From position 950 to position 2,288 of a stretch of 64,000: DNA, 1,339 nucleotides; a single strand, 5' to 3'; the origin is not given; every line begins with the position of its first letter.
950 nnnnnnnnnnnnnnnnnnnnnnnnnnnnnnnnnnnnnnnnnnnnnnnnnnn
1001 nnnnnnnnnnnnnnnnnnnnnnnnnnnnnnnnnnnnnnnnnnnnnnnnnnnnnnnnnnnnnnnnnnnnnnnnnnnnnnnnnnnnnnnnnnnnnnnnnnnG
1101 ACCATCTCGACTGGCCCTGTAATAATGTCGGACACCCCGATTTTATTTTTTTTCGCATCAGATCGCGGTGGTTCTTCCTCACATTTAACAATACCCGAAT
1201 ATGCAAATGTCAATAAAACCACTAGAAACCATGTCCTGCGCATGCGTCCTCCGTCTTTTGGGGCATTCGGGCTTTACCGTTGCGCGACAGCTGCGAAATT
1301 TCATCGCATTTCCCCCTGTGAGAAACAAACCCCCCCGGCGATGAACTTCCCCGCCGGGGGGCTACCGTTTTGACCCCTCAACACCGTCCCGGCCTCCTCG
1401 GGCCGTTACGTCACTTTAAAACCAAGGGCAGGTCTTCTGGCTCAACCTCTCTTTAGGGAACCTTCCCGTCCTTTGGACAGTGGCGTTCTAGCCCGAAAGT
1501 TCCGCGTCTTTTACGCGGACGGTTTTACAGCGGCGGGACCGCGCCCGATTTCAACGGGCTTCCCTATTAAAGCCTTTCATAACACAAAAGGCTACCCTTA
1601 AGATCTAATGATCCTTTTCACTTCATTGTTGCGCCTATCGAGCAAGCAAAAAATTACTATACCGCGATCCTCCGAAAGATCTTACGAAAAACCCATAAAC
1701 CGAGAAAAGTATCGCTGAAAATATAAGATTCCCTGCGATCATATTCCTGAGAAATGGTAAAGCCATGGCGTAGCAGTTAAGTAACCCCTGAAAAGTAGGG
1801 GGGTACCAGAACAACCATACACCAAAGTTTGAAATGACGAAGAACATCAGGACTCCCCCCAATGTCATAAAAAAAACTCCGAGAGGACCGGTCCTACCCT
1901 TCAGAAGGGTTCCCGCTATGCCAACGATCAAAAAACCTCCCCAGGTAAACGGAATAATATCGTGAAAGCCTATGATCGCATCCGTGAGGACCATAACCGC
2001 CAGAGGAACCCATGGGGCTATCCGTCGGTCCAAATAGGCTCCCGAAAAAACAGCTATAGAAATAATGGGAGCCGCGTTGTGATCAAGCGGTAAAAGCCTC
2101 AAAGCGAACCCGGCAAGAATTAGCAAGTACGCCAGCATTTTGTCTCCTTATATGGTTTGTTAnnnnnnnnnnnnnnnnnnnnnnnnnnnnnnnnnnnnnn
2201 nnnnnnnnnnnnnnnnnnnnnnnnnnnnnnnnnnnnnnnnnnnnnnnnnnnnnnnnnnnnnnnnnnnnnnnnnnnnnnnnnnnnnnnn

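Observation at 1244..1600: Complete adenosylcobalamin riboswitch plus terminator controlling a TonB-dependent receptor that the ORF track missed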

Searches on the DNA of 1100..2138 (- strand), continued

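Call 28: search_rna_families(sources=[L049, L050, L051, L052, L053, L054, L055, L056, L057, L058, L059, L060, L061, L062, L063, L064, L065, L066, L067, L068], threshold=gathering)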
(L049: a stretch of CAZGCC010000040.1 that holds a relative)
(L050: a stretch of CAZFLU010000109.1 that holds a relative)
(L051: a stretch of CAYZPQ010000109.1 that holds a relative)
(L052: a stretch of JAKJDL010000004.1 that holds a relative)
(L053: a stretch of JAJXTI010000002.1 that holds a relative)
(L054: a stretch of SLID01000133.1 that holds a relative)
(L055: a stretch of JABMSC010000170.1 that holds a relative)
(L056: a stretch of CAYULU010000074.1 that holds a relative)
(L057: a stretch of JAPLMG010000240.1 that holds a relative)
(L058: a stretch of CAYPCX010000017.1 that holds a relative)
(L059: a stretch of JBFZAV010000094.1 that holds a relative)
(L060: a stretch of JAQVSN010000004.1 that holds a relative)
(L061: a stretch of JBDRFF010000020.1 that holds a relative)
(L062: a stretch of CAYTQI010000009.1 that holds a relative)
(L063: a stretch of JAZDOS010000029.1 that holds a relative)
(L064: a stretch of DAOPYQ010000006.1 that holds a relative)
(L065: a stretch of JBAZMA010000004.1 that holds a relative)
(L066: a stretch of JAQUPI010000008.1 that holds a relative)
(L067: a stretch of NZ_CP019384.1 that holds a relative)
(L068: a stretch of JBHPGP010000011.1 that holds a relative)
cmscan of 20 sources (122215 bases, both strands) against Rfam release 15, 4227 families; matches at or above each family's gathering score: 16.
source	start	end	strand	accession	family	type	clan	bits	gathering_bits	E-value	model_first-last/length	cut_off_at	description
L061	2141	2331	+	RF00174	Cobalamin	Cis-reg; riboswitch;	CL00101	110.2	31.5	1.9e-26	1-189/189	no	Cobalamin riboswitch aptamer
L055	1860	2046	+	RF00174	Cobalamin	Cis-reg; riboswitch;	CL00101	109.4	31.5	3.2e-26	1-189/189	no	Cobalamin riboswitch aptamer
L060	2048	2226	+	RF00174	Cobalamin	Cis-reg; riboswitch;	CL00101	109.3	31.5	3.4e-26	1-189/189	no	Cobalamin riboswitch aptamer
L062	2109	2318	+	RF00174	Cobalamin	Cis-reg; riboswitch;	CL00101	103.2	31.5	1.9e-24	1-189/189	no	Cobalamin riboswitch aptamer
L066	2319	2493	+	RF00174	Cobalamin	Cis-reg; riboswitch;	CL00101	98.6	31.5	3.9e-23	1-189/189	no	Cobalamin riboswitch aptamer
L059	2081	2279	+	RF00174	Cobalamin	Cis-reg; riboswitch;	CL00101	92.6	31.5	2e-21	1-189/189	no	Cobalamin riboswitch aptamer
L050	2053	2249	+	RF00174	Cobalamin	Cis-reg; riboswitch;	CL00101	92.5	31.5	2.1e-21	1-189/189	no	Cobalamin riboswitch aptamer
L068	2112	2320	+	RF00174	Cobalamin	Cis-reg; riboswitch;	CL00101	92.5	31.5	2.2e-21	1-189/189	no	Cobalamin riboswitch aptamer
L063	1995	2230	+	RF00174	Cobalamin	Cis-reg; riboswitch;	CL00101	88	31.5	4.2e-20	1-189/189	no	Cobalamin riboswitch aptamer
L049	1958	2176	+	RF00174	Cobalamin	Cis-reg; riboswitch;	CL00101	81.6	31.5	2.9e-18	1-189/189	no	Cobalamin riboswitch aptamer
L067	2051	2312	+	RF00174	Cobalamin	Cis-reg; riboswitch;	CL00101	75.1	31.5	2.1e-16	1-189/189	no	Cobalamin riboswitch aptamer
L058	1910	2146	+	RF00174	Cobalamin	Cis-reg; riboswitch;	CL00101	74.5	31.5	3.2e-16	1-189/189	no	Cobalamin riboswitch aptamer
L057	1962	2207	+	RF00174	Cobalamin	Cis-reg; riboswitch;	CL00101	61.8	31.5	1.4e-12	1-189/189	no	Cobalamin riboswitch aptamer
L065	2104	2374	+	RF00174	Cobalamin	Cis-reg; riboswitch;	CL00101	53.4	31.5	3.4e-10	1-189/189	no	Cobalamin riboswitch aptamer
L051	1940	2014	+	RF01689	AdoCbl-II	Cis-reg; riboswitch;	CL00101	49.8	36.5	8.3e-09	1-81/81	no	AdoCbl-II (Cobalamin/B12) riboswitch aptamer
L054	2363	2439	+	RF01689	AdoCbl-II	Cis-reg; riboswitch;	CL00101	42.3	36.5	1.7e-06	1-81/81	no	AdoCbl-II (Cobalamin/B12) riboswitch aptamer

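Call 49: search_rna_families(sources=[L069, L070, L071, L072, L073, L074, L075, L076, L077, L078, L079, L080, L081, L082, L083, L084, L085, L086, L087, L088], threshold=gathering)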
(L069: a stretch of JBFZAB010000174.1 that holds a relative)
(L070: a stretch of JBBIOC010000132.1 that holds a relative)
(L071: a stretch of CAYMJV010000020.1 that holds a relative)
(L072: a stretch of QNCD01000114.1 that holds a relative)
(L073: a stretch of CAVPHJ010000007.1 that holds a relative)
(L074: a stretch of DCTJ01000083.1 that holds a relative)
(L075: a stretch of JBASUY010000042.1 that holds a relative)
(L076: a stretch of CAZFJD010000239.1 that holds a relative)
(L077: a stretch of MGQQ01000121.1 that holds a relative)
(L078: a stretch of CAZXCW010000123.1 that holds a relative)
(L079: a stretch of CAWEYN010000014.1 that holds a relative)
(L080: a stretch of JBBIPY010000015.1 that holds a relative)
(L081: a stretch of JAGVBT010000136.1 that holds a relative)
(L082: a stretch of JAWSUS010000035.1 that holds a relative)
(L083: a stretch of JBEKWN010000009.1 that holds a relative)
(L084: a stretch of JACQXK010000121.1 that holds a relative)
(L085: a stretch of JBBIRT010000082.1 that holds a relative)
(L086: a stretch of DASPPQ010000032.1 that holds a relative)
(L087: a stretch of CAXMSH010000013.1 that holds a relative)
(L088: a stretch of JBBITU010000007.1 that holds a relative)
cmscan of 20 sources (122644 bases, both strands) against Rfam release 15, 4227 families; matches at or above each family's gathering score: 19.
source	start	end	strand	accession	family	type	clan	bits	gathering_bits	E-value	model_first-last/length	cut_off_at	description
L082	2087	2263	+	RF00174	Cobalamin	Cis-reg; riboswitch;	CL00101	118.2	31.5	1e-28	1-189/189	no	Cobalamin riboswitch aptamer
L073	1879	2061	+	RF00174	Cobalamin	Cis-reg; riboswitch;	CL00101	103.9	31.5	1.2e-24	1-189/189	no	Cobalamin riboswitch aptamer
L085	494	676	+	RF00174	Cobalamin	Cis-reg; riboswitch;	CL00101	95.5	31.5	3.1e-22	1-189/189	no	Cobalamin riboswitch aptamer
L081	2043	2228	+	RF00174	Cobalamin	Cis-reg; riboswitch;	CL00101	92.9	31.5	1.7e-21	1-189/189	no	Cobalamin riboswitch aptamer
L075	2037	2251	+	RF00174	Cobalamin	Cis-reg; riboswitch;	CL00101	82.3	31.5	1.9e-18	1-189/189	no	Cobalamin riboswitch aptamer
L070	63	254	+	RF00174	Cobalamin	Cis-reg; riboswitch;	CL00101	81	31.5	4.2e-18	1-189/189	no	Cobalamin riboswitch aptamer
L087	2092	2302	+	RF00174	Cobalamin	Cis-reg; riboswitch;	CL00101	76.5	31.5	8.3e-17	1-189/189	no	Cobalamin riboswitch aptamer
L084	2091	2301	+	RF00174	Cobalamin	Cis-reg; riboswitch;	CL00101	76.3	31.5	9.4e-17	1-189/189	no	Cobalamin riboswitch aptamer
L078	2158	2333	+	RF00174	Cobalamin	Cis-reg; riboswitch;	CL00101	76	31.5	1.2e-16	1-189/189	no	Cobalamin riboswitch aptamer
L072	923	1157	+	RF00174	Cobalamin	Cis-reg; riboswitch;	CL00101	71.3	31.5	2.6e-15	1-189/189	no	Cobalamin riboswitch aptamer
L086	2007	2210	+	RF00174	Cobalamin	Cis-reg; riboswitch;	CL00101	70.6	31.5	4.2e-15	1-189/189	no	Cobalamin riboswitch aptamer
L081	4527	4599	+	RF00005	tRNA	Gene; tRNA;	CL00001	68.5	29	1.6e-12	1-71/71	no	tRNA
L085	3155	3227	+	RF00005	tRNA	Gene; tRNA;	CL00001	68.5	29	1.6e-12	1-71/71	no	tRNA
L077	2162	2363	+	RF00174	Cobalamin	Cis-reg; riboswitch;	CL00101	63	31.5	6.3e-13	1-189/189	no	Cobalamin riboswitch aptamer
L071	1981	2203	+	RF00174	Cobalamin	Cis-reg; riboswitch;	CL00101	59.9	31.5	4.7e-12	1-189/189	no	Cobalamin riboswitch aptamer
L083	2011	2239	+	RF00174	Cobalamin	Cis-reg; riboswitch;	CL00101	58.2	31.5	1.5e-11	1-189/189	no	Cobalamin riboswitch aptamer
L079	2025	2278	+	RF00174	Cobalamin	Cis-reg; riboswitch;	CL00101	56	31.5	6.2e-11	1-189/189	no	Cobalamin riboswitch aptamer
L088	2038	2273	+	RF00174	Cobalamin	Cis-reg; riboswitch;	CL00101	47.8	31.5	1.4e-08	1-189/189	no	Cobalamin riboswitch aptamer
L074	1659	1913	+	RF00174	Cobalamin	Cis-reg; riboswitch;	CL00101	42.2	31.5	5.6e-07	1-189/189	no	Cobalamin riboswitch aptamer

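Call 68: search_rna_families(sources=[L089, L091, L054, L051], threshold=gathering, show_alignments=8)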
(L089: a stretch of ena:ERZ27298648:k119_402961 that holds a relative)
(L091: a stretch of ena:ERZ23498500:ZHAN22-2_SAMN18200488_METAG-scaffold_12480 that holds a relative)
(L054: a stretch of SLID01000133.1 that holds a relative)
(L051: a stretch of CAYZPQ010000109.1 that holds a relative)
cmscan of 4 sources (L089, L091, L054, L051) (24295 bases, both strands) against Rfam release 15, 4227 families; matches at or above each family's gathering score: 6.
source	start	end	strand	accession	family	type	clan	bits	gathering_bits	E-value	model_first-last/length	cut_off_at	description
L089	2554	2781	+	RF00174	Cobalamin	Cis-reg; riboswitch;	CL00101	87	31.5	1.7e-20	1-189/189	no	Cobalamin riboswitch aptamer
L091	2560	2785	+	RF00174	Cobalamin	Cis-reg; riboswitch;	CL00101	82.1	31.5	4.1e-19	1-189/189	no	Cobalamin riboswitch aptamer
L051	1940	2014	+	RF01689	AdoCbl-II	Cis-reg; riboswitch;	CL00101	49.8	36.5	1.6e-09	1-81/81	no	AdoCbl-II (Cobalamin/B12) riboswitch aptamer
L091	2915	2989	+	RF01689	AdoCbl-II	Cis-reg; riboswitch;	CL00101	47.5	36.5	8.8e-09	1-81/81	no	AdoCbl-II (Cobalamin/B12) riboswitch aptamer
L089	2913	2991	+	RF01689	AdoCbl-II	Cis-reg; riboswitch;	CL00101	44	36.5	1e-07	1-81/81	no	AdoCbl-II (Cobalamin/B12) riboswitch aptamer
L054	2363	2439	+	RF01689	AdoCbl-II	Cis-reg; riboswitch;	CL00101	42.3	36.5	3.4e-07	1-81/81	no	AdoCbl-II (Cobalamin/B12) riboswitch aptamer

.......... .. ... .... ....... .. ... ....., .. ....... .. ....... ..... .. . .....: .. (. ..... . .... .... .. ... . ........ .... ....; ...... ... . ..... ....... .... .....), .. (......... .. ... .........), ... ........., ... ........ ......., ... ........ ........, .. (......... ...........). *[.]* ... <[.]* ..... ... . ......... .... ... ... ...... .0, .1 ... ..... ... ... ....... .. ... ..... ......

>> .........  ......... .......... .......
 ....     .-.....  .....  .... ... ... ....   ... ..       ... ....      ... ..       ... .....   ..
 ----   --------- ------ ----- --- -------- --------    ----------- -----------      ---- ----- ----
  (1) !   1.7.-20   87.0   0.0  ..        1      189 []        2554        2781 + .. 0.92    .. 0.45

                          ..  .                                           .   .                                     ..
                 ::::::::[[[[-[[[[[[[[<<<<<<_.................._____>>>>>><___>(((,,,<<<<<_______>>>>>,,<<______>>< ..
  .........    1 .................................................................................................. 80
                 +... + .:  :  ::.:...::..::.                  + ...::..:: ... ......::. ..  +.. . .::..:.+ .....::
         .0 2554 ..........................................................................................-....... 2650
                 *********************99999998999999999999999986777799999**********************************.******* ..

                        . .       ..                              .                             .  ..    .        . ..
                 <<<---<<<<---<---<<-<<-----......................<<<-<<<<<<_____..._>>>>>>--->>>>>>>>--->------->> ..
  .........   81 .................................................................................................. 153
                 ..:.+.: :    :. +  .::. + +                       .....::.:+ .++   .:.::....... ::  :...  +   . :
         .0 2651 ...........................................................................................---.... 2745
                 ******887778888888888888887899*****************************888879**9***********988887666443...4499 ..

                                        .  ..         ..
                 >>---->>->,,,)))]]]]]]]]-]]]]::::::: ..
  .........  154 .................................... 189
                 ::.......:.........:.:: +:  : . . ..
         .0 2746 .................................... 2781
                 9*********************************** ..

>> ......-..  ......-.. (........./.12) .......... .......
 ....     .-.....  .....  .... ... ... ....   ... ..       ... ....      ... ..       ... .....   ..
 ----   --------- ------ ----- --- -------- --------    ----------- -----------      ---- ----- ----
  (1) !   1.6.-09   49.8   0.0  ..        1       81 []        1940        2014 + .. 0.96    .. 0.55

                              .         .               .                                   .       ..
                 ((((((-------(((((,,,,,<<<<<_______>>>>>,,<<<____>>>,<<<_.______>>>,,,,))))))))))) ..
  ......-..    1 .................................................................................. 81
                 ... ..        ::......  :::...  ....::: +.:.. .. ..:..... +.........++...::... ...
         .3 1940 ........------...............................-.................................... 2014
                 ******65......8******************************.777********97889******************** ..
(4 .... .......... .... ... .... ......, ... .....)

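Call 82: build_rna_model(alignment_id=A7, structure=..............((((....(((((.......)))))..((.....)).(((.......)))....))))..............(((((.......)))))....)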
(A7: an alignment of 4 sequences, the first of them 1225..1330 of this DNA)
Model R1 built from alignment A7 (4 sequences, 107 columns); structure: as given.
model positions 107; base pairs 19; branch points 3; effective number of sequences 1.11; information 0.59 bits per position. Calibrated on 0.2 Mb of random sequence (short: E-values are rough).
structure used (alignment columns):
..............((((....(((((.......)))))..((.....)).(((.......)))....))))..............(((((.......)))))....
